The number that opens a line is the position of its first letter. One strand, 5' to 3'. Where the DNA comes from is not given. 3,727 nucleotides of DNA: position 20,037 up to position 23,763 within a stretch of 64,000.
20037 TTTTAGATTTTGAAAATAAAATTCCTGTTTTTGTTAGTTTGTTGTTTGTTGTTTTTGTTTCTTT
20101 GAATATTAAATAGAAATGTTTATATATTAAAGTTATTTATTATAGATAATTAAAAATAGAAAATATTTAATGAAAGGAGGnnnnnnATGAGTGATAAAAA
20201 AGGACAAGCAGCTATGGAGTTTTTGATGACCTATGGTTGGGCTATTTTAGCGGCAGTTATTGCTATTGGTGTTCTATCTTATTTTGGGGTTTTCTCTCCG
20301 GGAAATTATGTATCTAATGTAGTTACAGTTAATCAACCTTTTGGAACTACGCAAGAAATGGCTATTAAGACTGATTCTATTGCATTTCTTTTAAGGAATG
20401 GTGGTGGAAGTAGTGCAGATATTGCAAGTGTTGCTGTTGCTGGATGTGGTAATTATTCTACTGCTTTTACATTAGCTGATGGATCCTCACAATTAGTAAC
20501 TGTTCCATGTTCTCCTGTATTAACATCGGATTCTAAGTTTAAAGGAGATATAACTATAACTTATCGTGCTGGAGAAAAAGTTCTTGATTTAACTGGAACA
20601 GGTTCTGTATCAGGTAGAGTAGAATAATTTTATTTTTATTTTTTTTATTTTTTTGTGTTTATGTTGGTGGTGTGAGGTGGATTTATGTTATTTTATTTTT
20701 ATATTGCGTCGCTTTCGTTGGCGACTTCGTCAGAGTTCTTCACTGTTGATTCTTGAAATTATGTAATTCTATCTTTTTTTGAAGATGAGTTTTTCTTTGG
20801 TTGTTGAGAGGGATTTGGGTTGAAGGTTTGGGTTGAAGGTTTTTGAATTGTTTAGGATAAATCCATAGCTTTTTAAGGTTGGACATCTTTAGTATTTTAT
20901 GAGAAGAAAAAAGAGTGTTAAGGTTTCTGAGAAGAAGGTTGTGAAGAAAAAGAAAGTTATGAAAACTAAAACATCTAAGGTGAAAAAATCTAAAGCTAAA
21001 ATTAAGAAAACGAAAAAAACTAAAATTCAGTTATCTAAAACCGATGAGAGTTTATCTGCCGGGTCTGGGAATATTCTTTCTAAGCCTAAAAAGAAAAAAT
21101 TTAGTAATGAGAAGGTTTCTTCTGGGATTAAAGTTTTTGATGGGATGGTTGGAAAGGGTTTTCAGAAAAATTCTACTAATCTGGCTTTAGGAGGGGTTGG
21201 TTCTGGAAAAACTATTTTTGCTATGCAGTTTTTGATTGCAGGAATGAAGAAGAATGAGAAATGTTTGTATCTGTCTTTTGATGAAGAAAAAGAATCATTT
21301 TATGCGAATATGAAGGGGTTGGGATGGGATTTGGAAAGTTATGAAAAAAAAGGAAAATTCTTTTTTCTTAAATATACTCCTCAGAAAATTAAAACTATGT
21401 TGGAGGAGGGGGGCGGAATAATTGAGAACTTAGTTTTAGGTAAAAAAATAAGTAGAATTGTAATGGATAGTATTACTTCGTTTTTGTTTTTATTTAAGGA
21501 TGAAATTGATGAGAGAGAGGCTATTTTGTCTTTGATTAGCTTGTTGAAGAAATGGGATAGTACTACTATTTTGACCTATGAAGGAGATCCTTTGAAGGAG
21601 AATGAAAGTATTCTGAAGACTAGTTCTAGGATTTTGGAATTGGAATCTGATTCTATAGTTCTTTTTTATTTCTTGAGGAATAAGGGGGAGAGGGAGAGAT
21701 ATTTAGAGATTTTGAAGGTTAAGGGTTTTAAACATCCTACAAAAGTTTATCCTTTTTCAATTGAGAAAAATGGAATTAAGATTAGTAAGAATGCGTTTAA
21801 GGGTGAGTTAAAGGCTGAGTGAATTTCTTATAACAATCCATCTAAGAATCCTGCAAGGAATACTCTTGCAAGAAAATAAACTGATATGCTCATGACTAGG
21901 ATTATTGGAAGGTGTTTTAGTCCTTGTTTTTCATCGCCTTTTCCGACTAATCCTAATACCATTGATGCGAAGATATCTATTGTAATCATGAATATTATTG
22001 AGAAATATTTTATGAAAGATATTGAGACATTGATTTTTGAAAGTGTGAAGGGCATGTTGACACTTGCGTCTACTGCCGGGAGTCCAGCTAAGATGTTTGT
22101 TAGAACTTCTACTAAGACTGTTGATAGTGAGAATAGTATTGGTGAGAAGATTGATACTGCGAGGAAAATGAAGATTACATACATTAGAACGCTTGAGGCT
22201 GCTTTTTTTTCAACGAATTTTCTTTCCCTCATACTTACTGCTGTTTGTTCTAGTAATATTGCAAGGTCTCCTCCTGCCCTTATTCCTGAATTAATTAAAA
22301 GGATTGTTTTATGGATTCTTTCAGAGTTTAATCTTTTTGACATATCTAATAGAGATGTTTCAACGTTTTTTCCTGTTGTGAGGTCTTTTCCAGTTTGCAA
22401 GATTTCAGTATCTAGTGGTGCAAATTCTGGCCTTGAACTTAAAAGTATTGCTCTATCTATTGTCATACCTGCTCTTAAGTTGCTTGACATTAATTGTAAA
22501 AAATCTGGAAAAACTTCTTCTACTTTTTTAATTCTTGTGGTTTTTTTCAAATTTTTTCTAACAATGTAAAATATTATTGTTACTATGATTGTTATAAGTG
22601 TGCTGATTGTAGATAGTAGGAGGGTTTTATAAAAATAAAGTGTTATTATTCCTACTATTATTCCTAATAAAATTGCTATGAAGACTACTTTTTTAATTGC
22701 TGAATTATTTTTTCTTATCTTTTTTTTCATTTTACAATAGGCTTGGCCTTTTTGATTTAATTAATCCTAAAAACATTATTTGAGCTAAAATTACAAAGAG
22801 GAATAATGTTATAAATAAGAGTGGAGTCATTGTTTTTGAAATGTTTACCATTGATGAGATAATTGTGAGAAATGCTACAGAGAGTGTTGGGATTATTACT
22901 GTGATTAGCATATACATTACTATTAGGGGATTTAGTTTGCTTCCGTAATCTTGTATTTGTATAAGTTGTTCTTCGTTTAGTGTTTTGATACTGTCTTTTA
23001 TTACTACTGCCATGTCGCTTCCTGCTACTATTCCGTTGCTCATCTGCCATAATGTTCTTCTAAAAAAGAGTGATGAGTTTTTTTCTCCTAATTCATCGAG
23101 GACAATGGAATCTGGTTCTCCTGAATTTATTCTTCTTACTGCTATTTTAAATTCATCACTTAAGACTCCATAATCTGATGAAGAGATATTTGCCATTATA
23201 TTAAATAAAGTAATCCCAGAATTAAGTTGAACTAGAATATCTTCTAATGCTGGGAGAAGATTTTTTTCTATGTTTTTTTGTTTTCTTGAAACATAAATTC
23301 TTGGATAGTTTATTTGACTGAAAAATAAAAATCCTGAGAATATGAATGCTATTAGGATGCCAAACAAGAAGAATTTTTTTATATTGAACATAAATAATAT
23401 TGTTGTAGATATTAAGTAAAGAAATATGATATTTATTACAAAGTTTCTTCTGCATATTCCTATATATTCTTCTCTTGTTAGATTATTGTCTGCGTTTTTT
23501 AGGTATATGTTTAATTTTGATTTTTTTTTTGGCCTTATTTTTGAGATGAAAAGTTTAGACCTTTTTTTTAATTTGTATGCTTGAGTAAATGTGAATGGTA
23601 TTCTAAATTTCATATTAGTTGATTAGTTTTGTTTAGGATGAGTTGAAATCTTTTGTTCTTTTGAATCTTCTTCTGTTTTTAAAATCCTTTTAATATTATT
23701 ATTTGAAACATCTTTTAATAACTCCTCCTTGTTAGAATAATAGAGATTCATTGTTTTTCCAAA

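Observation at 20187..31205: Complete-looking Epd/Tad-like type IV pilus locus with six pilin-like genes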

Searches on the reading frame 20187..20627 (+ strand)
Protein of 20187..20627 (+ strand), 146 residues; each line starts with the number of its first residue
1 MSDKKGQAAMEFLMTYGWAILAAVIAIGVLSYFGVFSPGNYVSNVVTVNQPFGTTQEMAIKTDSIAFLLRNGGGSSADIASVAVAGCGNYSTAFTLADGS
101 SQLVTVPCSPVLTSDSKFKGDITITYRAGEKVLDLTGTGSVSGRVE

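Call 3: search_protein_families(library=pfam, proteins=[window:20187-20627:+], max_evalue=0.1)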
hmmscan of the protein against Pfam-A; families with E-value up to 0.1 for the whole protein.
window:20187-20627:+ (146 aa): 0 families

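Call 4: search_protein_families(library=ncbifam, proteins=[window:20187-20627:+], max_evalue=0.1)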
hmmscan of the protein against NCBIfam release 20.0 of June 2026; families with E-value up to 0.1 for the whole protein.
window:20187-20627:+ (146 aa): 1 family
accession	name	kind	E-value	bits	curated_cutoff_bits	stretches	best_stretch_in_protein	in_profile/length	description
NF005379.0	PRK06922.1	equivalog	0.028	12.8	602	1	8-45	589-624/677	class I SAM-dependent methyltransferase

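Call 26: search_solved_structures(query=window:20187-20627:+, max_evalue=10)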
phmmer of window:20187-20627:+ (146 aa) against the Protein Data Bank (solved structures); distinct sequences matched with E-value up to 10: 1.
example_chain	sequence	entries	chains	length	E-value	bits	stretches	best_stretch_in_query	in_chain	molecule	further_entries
8k0b_A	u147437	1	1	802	8.9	9.8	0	14-65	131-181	Calcium permeable stress-gated cation channel 1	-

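Call 32: find_homologous_proteins(query=window:20187-20627:+, max_evalue=0.001)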
Query window:20187-20627:+ (146 aa): 2766 proteins with E <= 0.001 among 2872 candidates; the best 120 are listed.
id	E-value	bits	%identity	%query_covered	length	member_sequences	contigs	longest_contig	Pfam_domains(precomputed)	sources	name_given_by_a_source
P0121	8.8e-73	261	82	100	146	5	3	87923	-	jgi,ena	jgi:hypothetical protein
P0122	8.6e-70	251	77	100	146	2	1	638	-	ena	-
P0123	1.0e-69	251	81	98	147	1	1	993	-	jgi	jgi:uncharacterized protein (UPF0333 family)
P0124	1.5e-68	247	78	98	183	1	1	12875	-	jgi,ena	-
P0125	2.0e-66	240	76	98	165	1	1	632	-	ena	-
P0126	1.2e-65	238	73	99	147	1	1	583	-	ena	-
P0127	1.2e-65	238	73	98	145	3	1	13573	-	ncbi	-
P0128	1.5e-65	237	76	99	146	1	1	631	-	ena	-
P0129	2.4e-65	237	76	98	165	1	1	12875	-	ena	-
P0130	1.2e-62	228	70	99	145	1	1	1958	-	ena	-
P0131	1.3e-62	228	72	98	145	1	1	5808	-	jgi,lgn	-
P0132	1.7e-62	227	71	99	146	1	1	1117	-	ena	-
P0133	4.2e-61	223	68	99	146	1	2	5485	-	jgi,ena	-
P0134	5.2e-61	223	70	98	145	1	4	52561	-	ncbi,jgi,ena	-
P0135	1.7e-60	221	68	99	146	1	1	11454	-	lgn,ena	-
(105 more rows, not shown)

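Call 40: predict_structure(alignment_id=A1)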
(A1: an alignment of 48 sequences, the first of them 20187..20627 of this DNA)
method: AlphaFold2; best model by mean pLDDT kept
length: 146 residues; sequences in the alignment: 48
mean_pLDDT: 85.0   pTM: 0.62
mean pLDDT of the five models: 85.0, 82.2, 81.8, 81.8, 80.9
residues with pLDDT >= 90: 63; 70-90: 69; 50-70: 14; < 50: 0
segments of 3 or more residues with pLDDT < 50: none
pLDDT, mean of each block of 10 residues (from residue 1): 65 82 91 68 81 86 91 90 91 90 91 86 90 89 86
secondary structure, 60 per line:
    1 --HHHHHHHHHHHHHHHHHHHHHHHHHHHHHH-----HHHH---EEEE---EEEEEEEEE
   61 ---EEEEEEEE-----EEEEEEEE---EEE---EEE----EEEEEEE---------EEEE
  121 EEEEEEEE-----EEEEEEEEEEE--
elements in order: H3-32 H38-41 E45-48 E52-60 E64-71 E77-84 E88-90 E94-96 E101-107 E117-128 E134-144

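Call 43: fold_search(model_id=the predicted structure, library=pdb)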
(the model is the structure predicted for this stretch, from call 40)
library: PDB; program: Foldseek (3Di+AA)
matches with E <= 10: 1132; with E <= 0.001: 2
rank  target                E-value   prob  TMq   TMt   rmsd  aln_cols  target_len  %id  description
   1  8fk7_A                2.9e-04  1.00  0.40  0.42  15.8       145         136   14  Structure of the Pyrobaculum calidifontis flagellar-like archaeal type IV pilus (released 2023-06-28)
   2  8q30_0                6.1e-04  1.00  0.36  0.37  15.7       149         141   17  Sulfolobus acidocaldarius AAP filament. (released 2024-03-06)
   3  8b5l_v                1.5e-03  1.00  0.40  0.38   6.8       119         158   18  Cryo-EM structure of ribosome-Sec61-TRAP (TRanslocon Associated Protein) translocon complex (released 2023-03-01)
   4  7p4l_A                3.2e-03  1.00  0.34  0.14   7.9       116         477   15  Crystal structure of the trimeric ectodomain of archaeal Fusexin1 (Fsx1) (released 2022-07-13)
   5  8btk_TB               3.5e-03  1.00  0.41  0.38   6.9       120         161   18  Structure of the TRAP complex with the Sec translocon and a translating ribosome (released 2023-05-24)
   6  7p4l_C                3.5e-03  1.00  0.34  0.14   7.9       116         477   15  Crystal structure of the trimeric ectodomain of archaeal Fusexin1 (Fsx1) (released 2022-07-13)
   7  7p4l_B                4.1e-03  1.00  0.35  0.14   7.9       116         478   14  Crystal structure of the trimeric ectodomain of archaeal Fusexin1 (Fsx1) (released 2022-07-13)
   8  9n9j_6                5.7e-03  1.00  0.40  0.37   7.7       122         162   18  Structure of a GRP94 folding intermediate engaged with a CCDC134- and FKBP11-bound secretory translocon (released 2025-11-19)
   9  7e1y_A                6.0e-03  1.00  0.37  0.13   5.5       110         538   13  Staphylothermus marinus amylopullulanase -SmApu (released 2022-02-09)
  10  6fq0_A                6.3e-03  1.00  0.39  0.29   6.6       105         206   10  Crystal structure of the CsuC-CsuA/B chaperone-subunit preassembly complex of the archaic chaperone-usher Csu pili of  (released 2018-09-26)
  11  6fq0_C                7.0e-03  1.00  0.39  0.29   6.6       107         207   10  Crystal structure of the CsuC-CsuA/B chaperone-subunit preassembly complex of the archaic chaperone-usher Csu pili of  (released 2018-09-26)
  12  1yyc_MODEL_1_A        7.0e-03  0.99  0.37  0.32  17.4       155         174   16  Solution Structure of a putative late embryogenesis abundant (LEA) protein At2g46140.1 (released 2005-04-05)
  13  3b2d_C                9.7e-03  0.91  0.29  0.30   8.3       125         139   10  Crystal structure of human RP105/MD-1 complex (released 2011-11-09)
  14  4ziu                  1.0e-02  1.00  0.39  0.12   7.5       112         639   15  Crystal structure of native alpha-2-macroglobulin from Escherichia coli spanning the residues from domain MG7 to the C-t (released 2015-06-10)
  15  3m7o_A                1.0e-02  0.82  0.27  0.28   8.0       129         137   12  Crystal structure of mouse MD-1 in complex with phosphatidylcholine (released 2010-06-09)
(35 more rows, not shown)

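Call 75: search_protein_families(library=pfam, alignment_id=A1, max_evalue=0.01)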
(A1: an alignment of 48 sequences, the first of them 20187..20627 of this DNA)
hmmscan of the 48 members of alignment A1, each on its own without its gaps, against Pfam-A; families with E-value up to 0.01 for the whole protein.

A. member 1, window:20187-20627:+ (146 aa): 0 families

B. families by the number of members that match (of 48 scanned): 5 families
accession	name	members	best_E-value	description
PF07610.17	DUF1573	5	5.5e-05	Protein of unknown function (DUF1573)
PF22544.2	HYDIN_VesB_CFA65-like_Ig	4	0.0014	HYDIN/CFA65/VesB-like, Ig-like domain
PF10790.15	DUF2604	1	0.0056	Protein of Unknown function (DUF2604)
PF07461.18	NADase_NGA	1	0.0078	NAD glycohydrolase catalytic domain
PF07790.16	Pilin_N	1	0.0084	Archaeal Type IV pilin, N-terminal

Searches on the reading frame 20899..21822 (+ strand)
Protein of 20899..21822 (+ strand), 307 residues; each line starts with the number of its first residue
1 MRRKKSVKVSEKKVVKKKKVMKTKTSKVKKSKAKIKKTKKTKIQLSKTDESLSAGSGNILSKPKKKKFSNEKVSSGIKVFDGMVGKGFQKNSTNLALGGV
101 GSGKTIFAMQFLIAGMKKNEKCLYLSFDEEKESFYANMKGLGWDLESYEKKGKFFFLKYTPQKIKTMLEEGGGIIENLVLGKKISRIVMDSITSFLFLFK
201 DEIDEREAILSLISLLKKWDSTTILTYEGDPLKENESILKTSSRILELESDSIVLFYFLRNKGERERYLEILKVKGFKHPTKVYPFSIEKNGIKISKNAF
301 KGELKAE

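Call 3: search_protein_families(library=pfam, proteins=[window:20899-21822:+], max_evalue=0.1)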
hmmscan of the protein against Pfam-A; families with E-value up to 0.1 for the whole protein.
window:20899-21822:+ (307 aa): 5 families
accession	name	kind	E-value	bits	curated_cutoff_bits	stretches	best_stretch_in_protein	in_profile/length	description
PF06745.19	ATPase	-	1.1e-47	162.8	26.6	1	73-298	1-229/231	KaiC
PF13173.12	AAA_14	-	0.014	15.8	27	1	99-139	10-49/129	AAA domain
PF14417.12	MEDS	-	0.018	15.3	29.8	1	108-156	17-65/161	MEDS: MEthanogen/methylotroph, DcmR Sensory domain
PF00154.27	RecA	-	0.021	14.7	27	1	54-193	14-140/262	recA bacterial DNA recombination protein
PF23365.1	DUF7090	-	0.068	13.3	27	0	185-251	118-185/192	Family of unknown function (DUF7090)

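Call 4: search_protein_families(library=ncbifam, proteins=[window:20899-21822:+], max_evalue=0.1)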
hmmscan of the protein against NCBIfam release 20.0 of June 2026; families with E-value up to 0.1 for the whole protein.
window:20899-21822:+ (307 aa): 19 families
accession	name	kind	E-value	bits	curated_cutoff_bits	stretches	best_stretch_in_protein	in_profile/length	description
NF006799.0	PRK09302.1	equivalog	2.5e-41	141.8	408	1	65-298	247-474/515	circadian clock protein KaiC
TIGR03880.1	KaiC_arch_3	hypoth_equivalog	2.3e-36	125.4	249.45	1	76-298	1-220/224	KaiC domain-containing protein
TIGR02655.1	circ_KaiC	equivalog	6.3e-35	120.8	546.25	2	94-295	24-228/484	circadian clock protein KaiC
TIGR03877.1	thermo_KaiC_1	hypoth_equivalog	3.9e-21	75.7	307.25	1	71-298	2-235/238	KaiC domain-containing protein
TIGR03881.1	KaiC_arch_4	hypoth_equivalog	2.3e-16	60.2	247.8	1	72-295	2-228/231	KaiC domain-containing protein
NF052589.1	ArlH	equivalog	1.4e-12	47.8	215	1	81-295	10-223/229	archaellum protein ArlH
NF004723.0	PRK06067.1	subfamily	2.2e-08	33.9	194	1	66-289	9-228/243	flagellar accessory protein FlaH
TIGR03878.1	thermo_KaiC_2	hypoth_equivalog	3.4e-07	29.8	232.2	1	96-225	40-171/259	KaiC domain-containing protein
NF006320.0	PRK08533.1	equivalog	0.00017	21.3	215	1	84-246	17-180/230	flagellar accessory protein FlaH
TIGR00708.1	cobA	equivalog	0.00023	21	167.75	1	77-169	8-98/177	cob(I)yrinic acid a,c-diamide adenosyltransferase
NF004629.0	PRK05973.1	equivalog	0.00084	18.4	156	1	100-151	73-124/237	DNA helicase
NF005523.0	PRK07165.1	equivalog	0.0018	17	414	1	27-134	84-188/509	ATP F0F1 synthase subunit alpha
NF045863.1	glide_MMOB1660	exception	0.0031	16.5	600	1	53-133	100-181/515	MMOB1660 family gliding motility ATPase complex subunit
NF045936.2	MSC_0619_alpha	exception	0.0035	16.1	520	1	41-134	97-184/505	MSC_0619 family F1-like ATPase alpha subunit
NF009884.0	PRK13343.1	equivalog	0.0039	15.9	554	1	66-127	141-200/507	F0F1 ATP synthase subunit alpha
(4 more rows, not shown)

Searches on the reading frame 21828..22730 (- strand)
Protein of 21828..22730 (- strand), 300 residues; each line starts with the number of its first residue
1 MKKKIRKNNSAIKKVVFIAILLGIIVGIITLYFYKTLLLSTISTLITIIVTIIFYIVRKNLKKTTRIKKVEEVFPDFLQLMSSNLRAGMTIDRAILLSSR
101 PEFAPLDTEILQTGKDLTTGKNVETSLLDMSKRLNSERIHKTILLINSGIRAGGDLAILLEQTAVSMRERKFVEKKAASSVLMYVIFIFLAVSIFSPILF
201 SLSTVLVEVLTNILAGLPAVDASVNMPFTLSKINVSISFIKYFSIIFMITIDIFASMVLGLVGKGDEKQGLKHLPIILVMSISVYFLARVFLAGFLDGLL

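Call 3: search_protein_families(library=pfam, proteins=[window:21828-22730:-], max_evalue=0.1)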
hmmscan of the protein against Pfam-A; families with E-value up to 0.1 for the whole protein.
window:21828-22730:- (300 aa): 4 families
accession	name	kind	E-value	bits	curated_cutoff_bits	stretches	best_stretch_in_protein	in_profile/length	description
PF00482.28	T2SSF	-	3.2e-14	53.4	25.2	1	77-201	1-122/125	Type II secretion system (T2SS), protein F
PF06432.16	GPI2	-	0.00025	21.2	24.4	1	17-204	46-125/270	Phosphatidylinositol N-acetylglucosaminyltransferase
PF07019.17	EMC6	-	0.0091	16.9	23.3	1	17-74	8-62/81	EMC6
PF19094.5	EMC6_arch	-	0.022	15.6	26.7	1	14-67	6-57/87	EMC6-arch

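Call 4: search_protein_families(library=ncbifam, proteins=[window:21828-22730:-], max_evalue=0.1)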
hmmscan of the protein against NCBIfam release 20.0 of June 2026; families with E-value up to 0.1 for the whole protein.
window:21828-22730:- (300 aa): 4 families
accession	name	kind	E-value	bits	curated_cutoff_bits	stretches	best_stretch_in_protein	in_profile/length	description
NF004705.1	PRK06041.1-3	equivalog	1e-08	34.6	400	1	11-297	186-463/465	archaellar assembly protein ArlJ/FlaJ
NF004704.2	PRK06041.1-2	equivalog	3.3e-05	22.8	550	1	6-292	260-550/555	archaellar assembly protein ArlJ/FlaJ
TIGR03928.1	T7_EssCb_Firm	equivalog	0.00069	17.3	778.4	1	4-110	29-136/1296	type VII secretion protein EssC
NF046075.1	UpsF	equivalog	0.0082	15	400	1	22-253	265-459/484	membrane pilin protein UpsF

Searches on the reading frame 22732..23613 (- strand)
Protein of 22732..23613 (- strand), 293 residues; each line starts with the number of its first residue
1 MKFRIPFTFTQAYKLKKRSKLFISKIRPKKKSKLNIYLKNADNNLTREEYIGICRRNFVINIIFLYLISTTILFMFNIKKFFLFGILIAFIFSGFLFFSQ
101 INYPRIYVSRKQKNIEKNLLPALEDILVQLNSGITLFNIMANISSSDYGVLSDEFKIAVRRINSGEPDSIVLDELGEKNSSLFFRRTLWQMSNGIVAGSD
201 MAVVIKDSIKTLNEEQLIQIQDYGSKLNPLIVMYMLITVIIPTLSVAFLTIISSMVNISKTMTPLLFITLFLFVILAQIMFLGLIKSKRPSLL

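Call 3: search_protein_families(library=pfam, proteins=[window:22732-23613:-], max_evalue=0.1)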
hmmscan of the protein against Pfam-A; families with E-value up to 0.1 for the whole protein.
window:22732-23613:- (293 aa): 1 family
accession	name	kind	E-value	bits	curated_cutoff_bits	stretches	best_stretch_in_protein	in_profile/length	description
PF00482.28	T2SSF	-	3.5e-14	53.3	25.2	1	124-246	3-122/125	Type II secretion system (T2SS), protein F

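Call 4: search_protein_families(library=ncbifam, proteins=[window:22732-23613:-], max_evalue=0.1)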
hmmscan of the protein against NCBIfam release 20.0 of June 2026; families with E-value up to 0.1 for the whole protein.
window:22732-23613:- (293 aa): 0 families
